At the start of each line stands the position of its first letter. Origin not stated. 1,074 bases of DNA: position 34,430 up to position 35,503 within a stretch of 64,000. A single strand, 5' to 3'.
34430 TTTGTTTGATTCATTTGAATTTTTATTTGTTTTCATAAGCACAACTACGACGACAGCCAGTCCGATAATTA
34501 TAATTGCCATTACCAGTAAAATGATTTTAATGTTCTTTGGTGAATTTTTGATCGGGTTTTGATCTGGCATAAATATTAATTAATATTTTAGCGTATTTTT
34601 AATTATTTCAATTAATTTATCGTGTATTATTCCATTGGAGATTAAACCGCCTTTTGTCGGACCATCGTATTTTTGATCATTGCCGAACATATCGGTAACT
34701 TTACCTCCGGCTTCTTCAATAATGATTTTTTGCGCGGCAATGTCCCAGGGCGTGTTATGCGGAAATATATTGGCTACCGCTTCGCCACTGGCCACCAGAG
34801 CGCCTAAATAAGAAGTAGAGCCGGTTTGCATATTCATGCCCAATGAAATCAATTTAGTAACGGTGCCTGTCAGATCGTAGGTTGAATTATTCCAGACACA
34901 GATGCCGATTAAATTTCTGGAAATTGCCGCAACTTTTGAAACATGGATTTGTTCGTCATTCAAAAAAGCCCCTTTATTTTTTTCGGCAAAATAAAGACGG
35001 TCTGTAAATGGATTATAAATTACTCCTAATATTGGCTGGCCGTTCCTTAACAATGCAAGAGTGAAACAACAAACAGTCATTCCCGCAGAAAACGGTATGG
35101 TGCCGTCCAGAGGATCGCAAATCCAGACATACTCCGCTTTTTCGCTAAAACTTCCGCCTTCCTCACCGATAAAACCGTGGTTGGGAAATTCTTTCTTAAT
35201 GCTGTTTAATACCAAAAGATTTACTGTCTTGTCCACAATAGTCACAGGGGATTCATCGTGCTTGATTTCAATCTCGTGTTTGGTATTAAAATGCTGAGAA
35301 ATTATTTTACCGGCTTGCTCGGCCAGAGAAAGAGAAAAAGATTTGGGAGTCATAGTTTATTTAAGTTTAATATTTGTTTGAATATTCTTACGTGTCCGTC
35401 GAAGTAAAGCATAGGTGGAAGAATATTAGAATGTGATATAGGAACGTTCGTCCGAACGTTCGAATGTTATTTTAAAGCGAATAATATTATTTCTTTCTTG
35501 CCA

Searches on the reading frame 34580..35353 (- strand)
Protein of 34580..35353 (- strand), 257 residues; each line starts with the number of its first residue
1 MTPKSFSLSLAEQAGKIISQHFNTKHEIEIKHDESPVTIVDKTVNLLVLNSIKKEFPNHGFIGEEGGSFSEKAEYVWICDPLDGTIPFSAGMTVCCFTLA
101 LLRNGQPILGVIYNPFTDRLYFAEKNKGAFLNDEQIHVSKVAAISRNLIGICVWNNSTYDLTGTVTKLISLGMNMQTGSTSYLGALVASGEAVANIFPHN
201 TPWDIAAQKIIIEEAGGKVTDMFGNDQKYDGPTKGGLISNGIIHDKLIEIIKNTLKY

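Call 7: search_protein_families(library=pfam, proteins=[window:34580-35353:-])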
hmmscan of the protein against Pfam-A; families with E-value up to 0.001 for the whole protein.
window:34580-35353:- (257 aa): 1 family
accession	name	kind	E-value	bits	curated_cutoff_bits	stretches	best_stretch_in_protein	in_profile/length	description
PF00459.30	Inositol_P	-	4.9e-55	187.4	27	1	7-253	9-268/271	Inositol monophosphatase family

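Call 8: search_protein_families(library=ncbifam, proteins=[window:34580-35353:-])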
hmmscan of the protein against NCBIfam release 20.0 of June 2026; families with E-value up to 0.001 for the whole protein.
window:34580-35353:- (257 aa): 7 families
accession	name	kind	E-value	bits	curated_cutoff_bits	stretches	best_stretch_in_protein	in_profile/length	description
TIGR02067.1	his_9_HisN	equivalog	8e-50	169.6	275.15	1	5-251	3-251/252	histidinol-phosphatase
TIGR01331.1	bisphos_cysQ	equivalog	4.4e-33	114.9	228.8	1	9-229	7-234/250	3'(2'),5'-bisphosphate nucleotidase CysQ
NF009321.0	PRK12676.1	equivalog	2.4e-31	108.8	264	1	9-252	13-263/264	bifunctional fructose-bisphosphatase/inositol-phosphate phosphatase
NF008027.1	PRK10757.1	equivalog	3.3e-25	88.5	332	1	9-229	10-237/267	inositol-1-monophosphatase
NF008182.0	PRK10931.1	equivalog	4.7e-22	78.3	379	1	9-229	7-230/246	3'(2'),5'-bisphosphate nucleotidase CysQ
NF010678.0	PRK14076.1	equivalog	2.7e-16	59.6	493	1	26-254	31-286/570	bifunctional NADP phosphatase/NAD kinase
TIGR01330.1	bisphos_HAL2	equivalog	2.7e-16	59.4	267.05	3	16-69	22-78/359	3'(2'),5'-bisphosphate nucleotidase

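Call 32: find_homologous_proteins(query=window:34580-35353:-, max_evalue=1e-20)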
Query window:34580-35353:- (257 aa): 3756 proteins with E <= 1e-20 among 5437 candidates; the best 120 are listed.
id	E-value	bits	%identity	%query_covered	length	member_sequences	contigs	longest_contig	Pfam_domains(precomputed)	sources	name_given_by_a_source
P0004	4.6e-170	582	100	100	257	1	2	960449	PF00459.31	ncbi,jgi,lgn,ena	ncbi:MAG: inositol monophosphatase [Patescibacteria group bacterium]|jgi:fructose-1,6-bisphosphatase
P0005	6.3e-112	391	66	99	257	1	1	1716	PF00459.31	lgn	-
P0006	1.1e-111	390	63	99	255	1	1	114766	PF00459.31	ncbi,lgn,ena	-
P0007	1.8e-106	373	61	100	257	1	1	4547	PF00459.31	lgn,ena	-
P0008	8.3e-105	368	63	98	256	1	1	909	PF00459.31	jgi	jgi:fructose-1,6-bisphosphatase/inositol monophosphatase family enzyme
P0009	8.2e-100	352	60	98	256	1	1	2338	PF00459.31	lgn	-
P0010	5.1e-94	333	57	98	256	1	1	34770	PF00459.31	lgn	-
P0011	1.1e-93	331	59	98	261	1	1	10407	PF00459.31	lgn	-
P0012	1.1e-85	305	51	99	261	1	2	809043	PF00459.31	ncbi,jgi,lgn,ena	ncbi:MAG: inositol monophosphatase [Patescibacteria group bacterium]|jgi:fructose-1,6-bisphosphatase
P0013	2.9e-85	304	52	99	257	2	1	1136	PF00459.31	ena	-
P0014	3.9e-84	300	54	96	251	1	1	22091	PF00459.31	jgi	-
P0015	6.9e-84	299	51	99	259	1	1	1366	PF00459.31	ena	-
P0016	3.5e-83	297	51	99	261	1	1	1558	PF00459.31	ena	-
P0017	6.3e-83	296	53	99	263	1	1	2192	PF00459.31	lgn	-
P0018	2.1e-81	291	51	100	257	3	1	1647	PF00459.31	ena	-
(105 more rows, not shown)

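Call 33: find_encoding_contigs(protein=P0006, flank=10000, max_places=2)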
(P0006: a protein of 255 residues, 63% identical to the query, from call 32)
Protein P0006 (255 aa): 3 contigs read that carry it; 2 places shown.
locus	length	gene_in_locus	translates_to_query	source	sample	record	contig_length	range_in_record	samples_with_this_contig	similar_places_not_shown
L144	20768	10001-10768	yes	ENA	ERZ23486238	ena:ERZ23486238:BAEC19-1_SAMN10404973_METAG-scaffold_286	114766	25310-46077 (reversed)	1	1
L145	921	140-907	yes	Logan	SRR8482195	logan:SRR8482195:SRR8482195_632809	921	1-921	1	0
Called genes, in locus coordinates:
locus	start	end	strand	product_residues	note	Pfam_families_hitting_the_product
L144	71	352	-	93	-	PF00216:Bac_DNA_binding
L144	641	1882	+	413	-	PF04055:Radical_SAM (weak), PF13186:SPASM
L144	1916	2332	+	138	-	PF14242:DUF4342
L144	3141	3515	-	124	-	-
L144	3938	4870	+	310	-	PF02899:Phage_int_SAM_1, PF00589:Phage_integrase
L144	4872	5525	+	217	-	-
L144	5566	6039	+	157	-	-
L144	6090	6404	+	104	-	-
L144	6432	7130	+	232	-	PF20434:BD-FAE (faint), PF00561:Abhydrolase_1, PF12146:Hydrolase_4, PF00326:Peptidase_S9, PF10142:PhoPQ_related (weak)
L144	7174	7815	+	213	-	PF00702:Hydrolase, PF13419:HAD_2, PF13242:Hydrolase_like (weak)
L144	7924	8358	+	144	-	-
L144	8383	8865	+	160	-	PF00383:dCMP_cyt_deam_1, PF14437:MafB19-deam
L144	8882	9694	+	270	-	PF12917:YfbR-like, PF13023:HD_3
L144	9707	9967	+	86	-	-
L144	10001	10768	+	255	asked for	PF00459:Inositol_P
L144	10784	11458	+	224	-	PF13460:NAD_binding_10 (weak)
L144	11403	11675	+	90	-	-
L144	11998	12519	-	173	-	-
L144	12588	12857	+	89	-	-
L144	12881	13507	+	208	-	PF10648:Gmad2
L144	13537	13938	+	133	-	-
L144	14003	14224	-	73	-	-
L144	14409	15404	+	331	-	-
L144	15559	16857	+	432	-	PF01551:Peptidase_M23, PF01839:FG-GAP (weak), PF13517:FG-GAP_3, PF01839:FG-GAP (weak)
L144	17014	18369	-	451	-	PF01551:Peptidase_M23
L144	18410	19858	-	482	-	PF00749:tRNA-synt_1c, PF19269:Anticodon_2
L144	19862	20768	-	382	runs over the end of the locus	PF03222:Trp_Tyr_perm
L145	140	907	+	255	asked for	PF00459:Inositol_P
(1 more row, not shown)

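Call 34: find_encoding_contigs(protein=P0010, flank=10000, max_places=2)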
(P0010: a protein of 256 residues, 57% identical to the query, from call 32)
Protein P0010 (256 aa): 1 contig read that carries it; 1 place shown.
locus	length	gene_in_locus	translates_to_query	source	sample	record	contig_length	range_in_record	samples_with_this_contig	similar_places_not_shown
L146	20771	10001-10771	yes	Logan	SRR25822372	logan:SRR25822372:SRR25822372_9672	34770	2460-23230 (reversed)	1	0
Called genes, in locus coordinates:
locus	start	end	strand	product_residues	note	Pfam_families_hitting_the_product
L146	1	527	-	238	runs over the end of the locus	-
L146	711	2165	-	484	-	PF13522:GATase_6, PF13537:GATase_7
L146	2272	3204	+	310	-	PF01467:CTP_transf_like, PF01427:Peptidase_M15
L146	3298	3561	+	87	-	PF01649:Ribosomal_S20p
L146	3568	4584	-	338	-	PF21694:DNA_pol3_delta_C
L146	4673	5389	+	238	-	-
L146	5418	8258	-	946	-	PF02739:5_3_exonuc_N, PF01367:5_3_exonuc, PF01612:DNA_pol_A_exo1, PF22619:DNA_polI_exo1, PF00476:DNA_pol_A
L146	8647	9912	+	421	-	-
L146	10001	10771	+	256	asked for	PF00459:Inositol_P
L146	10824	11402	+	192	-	-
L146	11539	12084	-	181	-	PF01066:CDP-OH_P_transf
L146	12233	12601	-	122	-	PF05635:23S_rRNA_IVP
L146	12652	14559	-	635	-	PF00932:LTD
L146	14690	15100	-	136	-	PF00436:SSB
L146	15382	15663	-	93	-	-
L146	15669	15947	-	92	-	-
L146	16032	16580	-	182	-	-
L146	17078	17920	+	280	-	PF01734:Patatin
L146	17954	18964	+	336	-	PF08240:ADH_N, PF07992:Pyr_redox_2 (faint), PF16912:Glu_dehyd_C, PF00107:ADH_zinc_N, PF13602:ADH_zinc_N_2 (faint)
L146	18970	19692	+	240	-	PF00175:NAD_binding_1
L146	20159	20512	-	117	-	PF01329:Pterin_4a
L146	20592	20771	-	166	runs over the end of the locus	-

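Call 35: find_encoding_contigs(protein=P0012, flank=10000, max_places=2)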
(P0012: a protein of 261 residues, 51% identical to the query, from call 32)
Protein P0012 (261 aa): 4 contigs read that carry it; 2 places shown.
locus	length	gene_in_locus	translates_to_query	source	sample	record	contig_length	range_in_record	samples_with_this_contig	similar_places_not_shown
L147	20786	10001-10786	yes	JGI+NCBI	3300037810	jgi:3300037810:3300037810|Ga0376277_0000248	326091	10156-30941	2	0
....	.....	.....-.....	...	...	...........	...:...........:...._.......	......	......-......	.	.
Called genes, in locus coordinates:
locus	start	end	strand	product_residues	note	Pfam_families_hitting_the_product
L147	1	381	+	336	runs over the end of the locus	-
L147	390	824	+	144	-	-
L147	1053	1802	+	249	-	PF01145:Band_7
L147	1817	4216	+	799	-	PF00089:Trypsin, PF13365:Trypsin_2, PF18884:TSP3_bac (faint)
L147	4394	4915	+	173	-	PF10543:ORF6N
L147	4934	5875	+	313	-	-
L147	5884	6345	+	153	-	-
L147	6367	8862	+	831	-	PF00932:LTD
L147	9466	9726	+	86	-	PF00186:DHFR_1 (weak)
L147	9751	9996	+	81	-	PF01872:RibD_C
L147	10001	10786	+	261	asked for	PF00459:Inositol_P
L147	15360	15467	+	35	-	-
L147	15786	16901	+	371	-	-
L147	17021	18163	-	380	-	PF00365:PFK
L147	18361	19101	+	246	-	PF01978:TrmB, PF13730:HTH_36 (faint)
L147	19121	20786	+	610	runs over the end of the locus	PF13522:GATase_6, PF13537:GATase_7, PF01380:SIS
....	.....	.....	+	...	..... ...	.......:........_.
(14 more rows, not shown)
